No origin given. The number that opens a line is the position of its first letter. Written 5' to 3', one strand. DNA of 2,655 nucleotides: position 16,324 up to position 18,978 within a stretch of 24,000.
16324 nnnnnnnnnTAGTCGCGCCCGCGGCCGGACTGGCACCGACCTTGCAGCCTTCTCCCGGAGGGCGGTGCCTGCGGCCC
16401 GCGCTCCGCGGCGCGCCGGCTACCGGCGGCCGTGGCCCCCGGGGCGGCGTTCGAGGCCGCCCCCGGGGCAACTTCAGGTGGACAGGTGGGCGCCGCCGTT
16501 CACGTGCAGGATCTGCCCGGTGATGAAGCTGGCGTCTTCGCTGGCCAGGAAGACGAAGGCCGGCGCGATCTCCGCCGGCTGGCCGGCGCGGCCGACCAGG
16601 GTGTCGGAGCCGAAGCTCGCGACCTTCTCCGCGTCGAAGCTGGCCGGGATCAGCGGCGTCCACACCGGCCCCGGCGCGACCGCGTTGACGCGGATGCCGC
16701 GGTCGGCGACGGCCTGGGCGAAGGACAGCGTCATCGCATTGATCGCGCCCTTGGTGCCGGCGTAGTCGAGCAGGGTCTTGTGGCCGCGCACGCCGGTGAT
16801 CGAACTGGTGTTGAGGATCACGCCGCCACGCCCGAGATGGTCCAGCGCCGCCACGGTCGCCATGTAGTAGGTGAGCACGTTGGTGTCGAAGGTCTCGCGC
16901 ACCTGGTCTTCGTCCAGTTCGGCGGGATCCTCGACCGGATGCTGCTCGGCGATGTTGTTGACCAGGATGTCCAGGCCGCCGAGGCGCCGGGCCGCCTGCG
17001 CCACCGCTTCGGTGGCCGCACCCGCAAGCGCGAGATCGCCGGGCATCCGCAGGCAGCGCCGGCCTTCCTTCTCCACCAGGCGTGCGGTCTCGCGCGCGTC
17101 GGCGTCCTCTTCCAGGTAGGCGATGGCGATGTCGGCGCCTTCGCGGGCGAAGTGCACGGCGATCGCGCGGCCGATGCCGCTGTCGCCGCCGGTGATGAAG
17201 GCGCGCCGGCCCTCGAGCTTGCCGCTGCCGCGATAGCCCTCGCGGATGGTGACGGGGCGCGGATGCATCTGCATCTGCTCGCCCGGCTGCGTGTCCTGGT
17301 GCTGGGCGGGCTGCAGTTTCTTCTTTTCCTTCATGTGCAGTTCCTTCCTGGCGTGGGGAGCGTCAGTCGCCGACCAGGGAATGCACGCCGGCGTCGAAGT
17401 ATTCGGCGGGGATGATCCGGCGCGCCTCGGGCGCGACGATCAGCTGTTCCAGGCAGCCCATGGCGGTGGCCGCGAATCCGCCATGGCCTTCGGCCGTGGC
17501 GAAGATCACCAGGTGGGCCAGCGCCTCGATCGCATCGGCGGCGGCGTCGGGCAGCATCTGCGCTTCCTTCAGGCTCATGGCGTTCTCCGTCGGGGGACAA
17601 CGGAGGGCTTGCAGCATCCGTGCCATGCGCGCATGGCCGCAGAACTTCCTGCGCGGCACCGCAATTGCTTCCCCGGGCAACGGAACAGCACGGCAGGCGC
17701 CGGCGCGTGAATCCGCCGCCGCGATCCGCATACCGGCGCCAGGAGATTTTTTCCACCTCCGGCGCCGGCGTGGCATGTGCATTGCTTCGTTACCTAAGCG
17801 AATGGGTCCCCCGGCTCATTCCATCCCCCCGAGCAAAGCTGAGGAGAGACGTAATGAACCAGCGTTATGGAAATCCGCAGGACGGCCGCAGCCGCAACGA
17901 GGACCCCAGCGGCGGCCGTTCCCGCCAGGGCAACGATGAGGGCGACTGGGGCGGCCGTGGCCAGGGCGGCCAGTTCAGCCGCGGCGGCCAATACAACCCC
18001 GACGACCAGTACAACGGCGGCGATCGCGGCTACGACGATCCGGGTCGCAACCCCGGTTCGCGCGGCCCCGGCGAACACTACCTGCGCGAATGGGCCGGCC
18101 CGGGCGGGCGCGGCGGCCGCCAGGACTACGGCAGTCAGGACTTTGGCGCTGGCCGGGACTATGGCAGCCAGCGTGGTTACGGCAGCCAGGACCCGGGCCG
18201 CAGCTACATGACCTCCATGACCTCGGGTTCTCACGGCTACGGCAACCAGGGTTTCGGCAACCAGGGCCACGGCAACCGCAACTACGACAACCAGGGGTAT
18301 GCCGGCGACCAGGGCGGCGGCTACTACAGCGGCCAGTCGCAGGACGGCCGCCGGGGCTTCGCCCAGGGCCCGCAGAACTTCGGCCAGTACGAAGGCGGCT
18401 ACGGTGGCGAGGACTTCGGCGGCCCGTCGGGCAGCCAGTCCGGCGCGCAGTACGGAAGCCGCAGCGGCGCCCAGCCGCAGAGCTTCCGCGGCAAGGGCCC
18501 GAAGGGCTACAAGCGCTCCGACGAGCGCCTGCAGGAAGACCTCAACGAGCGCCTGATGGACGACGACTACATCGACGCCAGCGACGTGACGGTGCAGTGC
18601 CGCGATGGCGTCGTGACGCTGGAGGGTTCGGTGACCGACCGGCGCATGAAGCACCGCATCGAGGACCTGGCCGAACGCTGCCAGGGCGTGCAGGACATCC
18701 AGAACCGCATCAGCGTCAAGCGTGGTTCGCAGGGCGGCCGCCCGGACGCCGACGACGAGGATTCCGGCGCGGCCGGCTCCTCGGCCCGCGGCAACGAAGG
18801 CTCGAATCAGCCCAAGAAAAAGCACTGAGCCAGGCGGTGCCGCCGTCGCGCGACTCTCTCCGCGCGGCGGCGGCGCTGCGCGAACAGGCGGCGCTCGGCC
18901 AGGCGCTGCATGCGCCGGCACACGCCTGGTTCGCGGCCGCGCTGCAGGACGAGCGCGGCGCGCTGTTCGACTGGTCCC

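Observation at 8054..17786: Six sigma54 -24/-12 promoter-like elements link a general-stress-type gene set to a locally encoded EBP and hybrid kinase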

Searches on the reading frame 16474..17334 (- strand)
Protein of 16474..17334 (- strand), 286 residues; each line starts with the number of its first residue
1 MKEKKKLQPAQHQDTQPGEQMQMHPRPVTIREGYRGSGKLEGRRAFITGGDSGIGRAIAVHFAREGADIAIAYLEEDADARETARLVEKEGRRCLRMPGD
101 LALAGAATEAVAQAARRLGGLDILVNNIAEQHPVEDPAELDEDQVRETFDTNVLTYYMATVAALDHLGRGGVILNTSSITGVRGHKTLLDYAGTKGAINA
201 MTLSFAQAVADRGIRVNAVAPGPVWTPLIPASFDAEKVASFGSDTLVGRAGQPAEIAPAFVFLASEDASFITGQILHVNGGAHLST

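Call 14: search_protein_families(library=pfam, proteins=[window:16474-17334:-], max_evalue=0.01)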
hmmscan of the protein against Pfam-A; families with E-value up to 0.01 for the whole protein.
window:16474-17334:- (286 aa): 3 families
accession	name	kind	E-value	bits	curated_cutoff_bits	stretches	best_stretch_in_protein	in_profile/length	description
PF13561.12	adh_short_C2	-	6.3e-55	186.7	27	1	51-283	5-236/236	Enoyl-(Acyl carrier protein) reductase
PF00106.31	adh_short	-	1e-40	139.8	26.6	1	45-231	3-189/195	short chain dehydrogenase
PF08659.16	KR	-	1.5e-06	28.7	22.6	1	46-223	4-177/180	KR domain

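Call 43: search_protein_families(library=ncbifam, proteins=[window:16474-17334:-], max_evalue=0.001)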
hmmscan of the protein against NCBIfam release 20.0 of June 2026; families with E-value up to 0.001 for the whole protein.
window:16474-17334:- (286 aa): 227 families (the best 25 are shown)
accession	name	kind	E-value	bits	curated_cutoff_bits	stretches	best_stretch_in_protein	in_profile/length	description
NF005214.0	PRK06701.1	subfamily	4e-117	390.6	413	1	3-283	10-290/293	SDR family oxidoreductase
NF004782.0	PRK06128.1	equivalog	5.8e-92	307.9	481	1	12-285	25-300/300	SDR family oxidoreductase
NF005939.0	PRK07985.1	equivalog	1.3e-78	263.9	538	1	9-285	17-294/294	SDR family oxidoreductase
NF005559.1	PRK07231.1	subfamily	1.1e-59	201.9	215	1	40-282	2-247/249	glucose 1-dehydrogenase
NF052558.1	MBtsdlDhBudC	equivalog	1.9e-50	171.8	270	1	42-283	3-242/250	meso-2,3-butanediol dehydrogenase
NF009468.0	PRK12826.1-4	equivalog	9.3e-49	166.4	318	1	39-284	4-249/256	SDR family oxidoreductase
NF009466.0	PRK12826.1-2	subfamily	1.5e-48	165.4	222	1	42-283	3-245/248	3-oxoacyl-ACP reductase FabG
NF004791.0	PRK06138.1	equivalog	3.8e-48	164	312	1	39-283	2-250/252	SDR family oxidoreductase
NF053807.1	RhamDHLra1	equivalog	3.3e-47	161.3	400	1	40-283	2-248/252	L-rhamnose 1-dehydrogenase Lra1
NF004198.0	PRK05653.1-3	equivalog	3.3e-47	161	296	1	39-284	4-248/248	3-oxoacyl-ACP reductase FabG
NF009384.0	PRK12743.1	equivalog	5.9e-47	160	264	1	43-284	7-249/258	SDR family oxidoreductase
NF005400.0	PRK06947.1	equivalog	1.1e-46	159.1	367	1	45-281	9-251/252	SDR family oxidoreductase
TIGR01830.1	3oxo_ACP_reduc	equivalog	1.6e-46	159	297.75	1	45-281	1-237/239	3-oxoacyl-[acyl-carrier-protein] reductase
TIGR03971.1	SDR_subfam_1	subfamily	3.9e-44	151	300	1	40-283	1-269/271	mycofactocin-coupled SDR family oxidoreductase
TIGR02415.1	23BDH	subfamily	6.8e-43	146.9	304.35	1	44-282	2-251/254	acetoin reductase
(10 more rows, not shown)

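Call 70: find_homologous_proteins(query=window:16474-17334:-, max_evalue=1e-60)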
Query window:16474-17334:- (286 aa): 7972 proteins with E <= 1e-60 among 8000 candidates; the best 120 are listed.
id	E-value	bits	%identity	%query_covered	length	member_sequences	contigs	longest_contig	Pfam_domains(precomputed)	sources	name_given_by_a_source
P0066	6.6e-168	575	91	100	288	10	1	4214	PF08659.17,PF13561.13,PF00106.32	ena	-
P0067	5.0e-158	543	88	100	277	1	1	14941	PF08659.17,PF13561.13,PF00106.32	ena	-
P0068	4.4e-154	530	83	99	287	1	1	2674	PF08659.17,PF13561.13,PF00106.32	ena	-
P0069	2.6e-150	517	82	100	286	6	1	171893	PF08659.17,PF13561.13,PF00106.32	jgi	jgi:NAD(P)-dependent dehydrogenase (short-subunit alcohol dehydrogenase family)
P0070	1.1e-146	505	80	100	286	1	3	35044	PF08659.17,PF13561.13,PF00106.32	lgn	-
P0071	2.3e-145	501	80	99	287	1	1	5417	PF08659.17,PF13561.13,PF00106.32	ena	-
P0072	8.8e-145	499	80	100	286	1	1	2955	PF08659.17,PF13561.13,PF00106.32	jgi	jgi:NAD(P)-dependent dehydrogenase (short-subunit alcohol dehydrogenase family)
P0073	1.2e-144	499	80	98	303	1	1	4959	PF08659.17,PF13561.13,PF00106.32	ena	-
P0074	2.4e-144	498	79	100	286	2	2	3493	PF08659.17,PF13561.13,PF00106.32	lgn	-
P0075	1.5e-135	469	81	92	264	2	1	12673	PF08659.17,PF13561.13,PF00106.32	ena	-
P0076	2.1e-131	455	73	100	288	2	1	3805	PF08659.17,PF13561.13,PF00106.32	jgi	-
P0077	2.7e-131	455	74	94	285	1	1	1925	PF08659.17,PF13561.13,PF00106.32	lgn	-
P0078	2.9e-131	455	72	99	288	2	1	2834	PF08659.17,PF13561.13,PF00106.32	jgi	jgi:NAD(P)-dependent dehydrogenase (short-subunit alcohol dehydrogenase family)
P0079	3.3e-131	455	72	99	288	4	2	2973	PF08659.17,PF13561.13,PF00106.32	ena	-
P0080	8.8e-131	453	72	99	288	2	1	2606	PF08659.17,PF13561.13,PF00106.32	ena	-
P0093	3.8e-122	425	69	99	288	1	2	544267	PF08659.17,PF13561.13,PF00106.32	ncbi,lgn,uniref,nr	ncbi:SDR family oxidoreductase [Arenimonas composti]|uniref:Short-chain dehydrogenase n=1 Tax=Arenim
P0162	5.2e-113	395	62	99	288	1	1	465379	PF08659.17,PF13561.13,PF23441.1,PF00106.32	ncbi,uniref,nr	ncbi:glucose 1-dehydrogenase [Luteimonas aestuarii]|uniref:Glucose 1-dehydrogenase n=1 Tax=Luteimona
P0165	8.2e-113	394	62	100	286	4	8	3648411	PF08659.17,PF13561.13,PF00106.32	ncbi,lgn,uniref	ncbi:SDR family oxidoreductase [Pseudoxanthomonas mexicana]|uniref:SDR family oxidoreductase n=1 Tax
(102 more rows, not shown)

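Call 71: find_encoding_contigs(protein=P0067, flank=10000, max_places=1)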
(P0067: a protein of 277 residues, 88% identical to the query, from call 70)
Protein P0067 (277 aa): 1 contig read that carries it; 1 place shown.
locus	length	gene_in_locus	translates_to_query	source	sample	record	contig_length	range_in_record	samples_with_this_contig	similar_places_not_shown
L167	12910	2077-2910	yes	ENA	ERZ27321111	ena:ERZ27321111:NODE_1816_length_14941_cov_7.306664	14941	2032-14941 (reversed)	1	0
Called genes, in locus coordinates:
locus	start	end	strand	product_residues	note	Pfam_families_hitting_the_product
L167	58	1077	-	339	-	-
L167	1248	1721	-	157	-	PF08808:RES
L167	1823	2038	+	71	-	-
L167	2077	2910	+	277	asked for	PF00106:adh_short, PF08659:KR (faint), PF13561:adh_short_C2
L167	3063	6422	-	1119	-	PF13493:DUF4118, PF08447:PAS_3, PF08448:PAS_4, PF08447:PAS_3, PF08448:PAS_4, PF00512:HisKA, PF02518:HATPase_c, PF00072:Response_reg, +4 more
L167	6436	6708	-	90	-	-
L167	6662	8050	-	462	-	PF00072:Response_reg, PF00158:Sigma54_activat, PF14532:Sigma54_activ_2, PF07728:AAA_5 (weak), PF25601:AAA_lid_14, PF02954:HTH_8 (weak)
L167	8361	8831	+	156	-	-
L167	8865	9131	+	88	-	PF04226:Transgly_assoc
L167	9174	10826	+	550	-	PF03109:ABC1, PF27536:UbiB_helical (weak)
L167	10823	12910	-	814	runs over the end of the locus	PF13298:LigD_N, PF01068:DNA_ligase_A_M, PF04679:DNA_ligase_A_C, PF21686:LigD_Prim-Pol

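Call 72: find_encoding_contigs(protein=P0069, flank=10000, max_places=1)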
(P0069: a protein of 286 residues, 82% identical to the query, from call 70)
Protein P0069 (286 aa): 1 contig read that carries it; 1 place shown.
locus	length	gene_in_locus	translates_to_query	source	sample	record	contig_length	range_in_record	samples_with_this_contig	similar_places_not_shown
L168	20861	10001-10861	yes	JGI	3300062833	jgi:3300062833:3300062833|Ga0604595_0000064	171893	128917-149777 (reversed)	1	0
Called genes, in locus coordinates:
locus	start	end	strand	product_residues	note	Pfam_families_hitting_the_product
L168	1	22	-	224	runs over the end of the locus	PF20554:DUF6766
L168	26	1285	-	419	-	PF00924:MS_channel_2nd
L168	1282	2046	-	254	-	PF02358:Trehalose_PPase, PF08282:Hydrolase_3 (faint)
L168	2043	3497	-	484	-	PF00982:Glyco_transf_20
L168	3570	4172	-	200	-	PF10544:T5orf172 (weak)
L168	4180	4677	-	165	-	-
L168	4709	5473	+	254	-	PF08808:RES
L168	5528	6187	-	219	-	PF13628:DUF4142, PF03713:DUF305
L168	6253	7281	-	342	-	-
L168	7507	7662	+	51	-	PF08085:Entericidin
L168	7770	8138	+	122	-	-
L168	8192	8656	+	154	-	PF01814:Hemerythrin (weak)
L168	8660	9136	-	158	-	PF08808:RES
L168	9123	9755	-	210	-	PF01243:PNPOx_N, PF16242:Pyrid_ox_like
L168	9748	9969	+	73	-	-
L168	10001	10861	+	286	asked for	PF00106:adh_short, PF08659:KR (weak), PF13561:adh_short_C2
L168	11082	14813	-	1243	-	PF13493:DUF4118, PF08447:PAS_3, PF08448:PAS_4, PF00989:PAS, PF08448:PAS_4, PF00512:HisKA, PF02518:HATPase_c, PF00072:Response_reg, +4 more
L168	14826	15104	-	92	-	-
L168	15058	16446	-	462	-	PF00072:Response_reg, PF00158:Sigma54_activat, PF14532:Sigma54_activ_2, PF07728:AAA_5 (weak), PF25601:AAA_lid_14, PF02954:HTH_8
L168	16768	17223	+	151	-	-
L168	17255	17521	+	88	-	PF04226:Transgly_assoc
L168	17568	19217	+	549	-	PF03109:ABC1, PF27536:UbiB_helical (weak)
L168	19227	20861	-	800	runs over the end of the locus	PF13298:LigD_N, PF01068:DNA_ligase_A_M, PF04679:DNA_ligase_A_C, PF21686:LigD_Prim-Pol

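Call 73: find_encoding_contigs(protein=P0066, flank=10000, max_places=1)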
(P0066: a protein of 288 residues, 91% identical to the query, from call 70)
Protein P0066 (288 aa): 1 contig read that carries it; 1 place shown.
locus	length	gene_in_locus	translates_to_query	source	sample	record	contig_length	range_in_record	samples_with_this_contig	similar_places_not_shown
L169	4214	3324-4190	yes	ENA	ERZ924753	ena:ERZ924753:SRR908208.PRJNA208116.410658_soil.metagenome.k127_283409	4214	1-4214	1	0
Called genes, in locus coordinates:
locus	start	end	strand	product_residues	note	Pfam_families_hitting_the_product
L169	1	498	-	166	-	?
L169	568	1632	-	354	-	-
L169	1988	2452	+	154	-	PF01814:Hemerythrin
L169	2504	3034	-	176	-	PF08808:RES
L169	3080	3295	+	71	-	-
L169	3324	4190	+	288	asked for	PF00106:adh_short, PF08659:KR, PF13561:adh_short_C2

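Call 78: find_encoding_contigs(protein=P0165, flank=10000, max_places=1)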
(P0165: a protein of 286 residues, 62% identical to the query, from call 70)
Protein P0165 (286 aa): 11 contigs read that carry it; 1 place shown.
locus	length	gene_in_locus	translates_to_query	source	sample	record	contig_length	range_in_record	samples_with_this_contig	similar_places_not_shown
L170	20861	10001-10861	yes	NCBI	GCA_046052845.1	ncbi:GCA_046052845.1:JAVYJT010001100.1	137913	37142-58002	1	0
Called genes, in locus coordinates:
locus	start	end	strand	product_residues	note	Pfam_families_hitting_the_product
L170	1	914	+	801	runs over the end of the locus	PF03030:H_PPase, PF00691:OmpA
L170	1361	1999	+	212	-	PF09411:PagL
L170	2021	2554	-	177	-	PF08212:Lipocalin_2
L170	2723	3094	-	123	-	PF04972:BON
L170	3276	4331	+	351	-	PF01408:GFO_IDH_MocA, PF02894:GFO_IDH_MocA_C, PF22725:GFO_IDH_MocA_C3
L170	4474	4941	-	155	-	PF00376:MerR, PF13411:MerR_1, PF09278:MerR-DNA-bind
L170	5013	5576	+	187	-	PF02525:Flavodoxin_2 (weak), PF03358:FMN_red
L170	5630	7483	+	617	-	PF00664:ABC_membrane, PF00005:ABC_tran, PF02463:SMC_N (faint), PF13401:AAA_22 (faint)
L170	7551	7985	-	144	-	-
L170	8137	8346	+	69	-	-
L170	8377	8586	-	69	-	PF14255:Zn_ribbon_21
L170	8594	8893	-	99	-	PF11607:DUF3247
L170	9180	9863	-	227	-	PF01965:DJ-1_PfpI, PF17124:ThiJ_like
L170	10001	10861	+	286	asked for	PF00106:adh_short, PF08659:KR, PF13561:adh_short_C2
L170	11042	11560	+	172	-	PF00156:Pribosyltran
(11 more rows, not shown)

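Call 79: find_encoding_contigs(protein=P0162, flank=10000, max_places=1)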
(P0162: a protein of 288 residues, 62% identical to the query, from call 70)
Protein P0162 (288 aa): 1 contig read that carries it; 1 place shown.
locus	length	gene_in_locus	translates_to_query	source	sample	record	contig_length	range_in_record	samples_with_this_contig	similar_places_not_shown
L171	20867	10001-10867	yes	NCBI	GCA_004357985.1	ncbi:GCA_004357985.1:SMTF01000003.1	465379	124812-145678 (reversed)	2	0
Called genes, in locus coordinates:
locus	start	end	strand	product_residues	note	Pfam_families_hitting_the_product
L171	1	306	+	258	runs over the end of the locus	PF00557:Peptidase_M24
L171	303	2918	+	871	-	PF01909:NTP_transf_2 (weak), PF08335:GlnD_UR_UTase, PF27444:GlnD_3rd, PF01966:HD, PF27446:GlnD_5th, PF01842:ACT (faint)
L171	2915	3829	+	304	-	PF14805:THDPS_N_2, PF00132:Hexapep (weak), PF14602:Hexapep_2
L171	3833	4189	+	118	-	PF03960:ArsC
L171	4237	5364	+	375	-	PF01546:Peptidase_M20, PF07687:M20_dimer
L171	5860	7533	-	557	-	PF03109:ABC1, PF27536:UbiB_helical (weak)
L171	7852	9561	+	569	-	PF13522:GATase_6, PF13537:GATase_7, PF12481:DUF3700, PF00733:Asn_synthase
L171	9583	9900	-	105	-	PF11720:Inhibitor_I78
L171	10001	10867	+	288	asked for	PF00106:adh_short, PF08659:KR, PF23441:SDR (weak), PF13561:adh_short_C2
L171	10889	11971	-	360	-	PF21338:Top1B_N_bact, PF01028:Topoisom_I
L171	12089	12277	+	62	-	-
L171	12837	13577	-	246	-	-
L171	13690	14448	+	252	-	PF01636:APH (faint), PF06293:Kdo, PF01163:RIO1 (weak), PF19974:TCAD9 (weak)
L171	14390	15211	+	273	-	PF23023:Anti-Pycsar_Apyc1, PF00753:Lactamase_B (weak), PF12706:Lactamase_B_2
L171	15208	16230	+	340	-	PF04055:Radical_SAM, PF06463:Mob_synth_C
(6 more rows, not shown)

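Call 80: find_encoding_contigs(protein=P0093, flank=10000, max_places=1)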
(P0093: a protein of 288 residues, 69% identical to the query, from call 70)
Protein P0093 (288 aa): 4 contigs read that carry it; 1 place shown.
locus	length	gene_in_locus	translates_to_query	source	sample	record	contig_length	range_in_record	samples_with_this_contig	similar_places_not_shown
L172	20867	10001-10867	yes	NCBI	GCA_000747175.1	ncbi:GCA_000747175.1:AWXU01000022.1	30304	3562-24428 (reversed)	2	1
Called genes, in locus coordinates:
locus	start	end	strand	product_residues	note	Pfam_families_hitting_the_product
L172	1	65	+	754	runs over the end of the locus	PF00982:Glyco_transf_20, PF00534:Glycos_transf_1 (faint)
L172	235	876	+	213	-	-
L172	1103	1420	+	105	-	PF10685:KGG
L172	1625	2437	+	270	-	PF12787:EcsC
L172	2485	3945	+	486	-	PF00989:PAS, PF08448:PAS_4, PF08447:PAS_3 (faint), PF13426:PAS_9, PF00512:HisKA, PF02518:HATPase_c, PF00072:Response_reg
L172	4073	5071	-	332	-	PF01544:CorA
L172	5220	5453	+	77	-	-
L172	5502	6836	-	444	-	PF00924:MS_channel_2nd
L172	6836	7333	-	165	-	-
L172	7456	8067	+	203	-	PF08808:RES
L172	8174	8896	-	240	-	PF13628:DUF4142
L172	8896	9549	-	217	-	-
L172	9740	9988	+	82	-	-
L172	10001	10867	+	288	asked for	PF00106:adh_short, PF08659:KR, PF13561:adh_short_C2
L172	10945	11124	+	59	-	-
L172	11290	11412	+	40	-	-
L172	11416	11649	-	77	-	-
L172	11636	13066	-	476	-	PF00072:Response_reg, PF00158:Sigma54_activat, PF14532:Sigma54_activ_2, PF07728:AAA_5 (weak), PF25601:AAA_lid_14, PF02954:HTH_8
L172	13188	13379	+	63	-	PF06945:DUF1289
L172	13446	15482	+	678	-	PF26550:Tricorn_2nd, PF26549:Tricorn_N (weak), PF00756:Esterase (weak), PF02129:Peptidase_S15, PF00561:Abhydrolase_1, PF01738:DLH, PF20434:BD-FAE, PF00326:Peptidase_S9, +4 more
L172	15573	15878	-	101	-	PF04193:PQ-loop (faint)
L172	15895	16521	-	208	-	-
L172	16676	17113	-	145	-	PF09537:DUF2383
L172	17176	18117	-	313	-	PF00890:FAD_binding_2 (faint), PF01266:DAO (faint), PF03486:HI0933_like (faint), PF05834:Lycopene_cycl (faint), PF07992:Pyr_redox_2, PF13450:NAD_binding_8 (weak), PF13454:NAD_binding_9 (faint)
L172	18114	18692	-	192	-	PF03167:UDG (weak)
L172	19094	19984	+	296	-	PF02735:Ku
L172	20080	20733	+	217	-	PF01797:Y1_Tnp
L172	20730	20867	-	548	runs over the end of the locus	PF03109:ABC1, PF27536:UbiB_helical (weak)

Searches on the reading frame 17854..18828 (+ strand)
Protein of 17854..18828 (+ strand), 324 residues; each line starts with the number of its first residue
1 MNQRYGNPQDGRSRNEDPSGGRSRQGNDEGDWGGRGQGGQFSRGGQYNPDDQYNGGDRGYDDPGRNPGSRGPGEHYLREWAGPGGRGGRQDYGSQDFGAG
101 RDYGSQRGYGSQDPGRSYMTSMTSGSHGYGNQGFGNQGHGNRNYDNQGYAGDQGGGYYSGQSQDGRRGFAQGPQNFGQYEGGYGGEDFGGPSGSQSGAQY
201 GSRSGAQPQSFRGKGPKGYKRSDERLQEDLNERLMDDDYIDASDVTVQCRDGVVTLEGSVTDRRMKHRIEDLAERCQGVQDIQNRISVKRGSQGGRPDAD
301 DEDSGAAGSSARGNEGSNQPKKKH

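Call 15: search_protein_families(library=pfam, proteins=[window:17854-18828:+], max_evalue=0.01)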
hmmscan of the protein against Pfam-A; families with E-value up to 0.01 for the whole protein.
window:17854-18828:+ (324 aa): 1 family
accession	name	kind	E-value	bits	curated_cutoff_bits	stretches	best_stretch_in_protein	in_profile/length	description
PF04972.22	BON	-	1.4e-15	57.8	27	1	222-289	1-68/69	BON domain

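Call 43: search_protein_families(library=ncbifam, proteins=[window:17854-18828:+], max_evalue=0.001)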
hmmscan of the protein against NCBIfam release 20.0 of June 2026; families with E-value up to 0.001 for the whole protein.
window:17854-18828:+ (324 aa): 1 family
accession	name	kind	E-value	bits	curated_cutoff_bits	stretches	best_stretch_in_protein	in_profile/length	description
NF007858.0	PRK10568.1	equivalog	2.6e-08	33.7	174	1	228-289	144-205/206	molecular chaperone OsmY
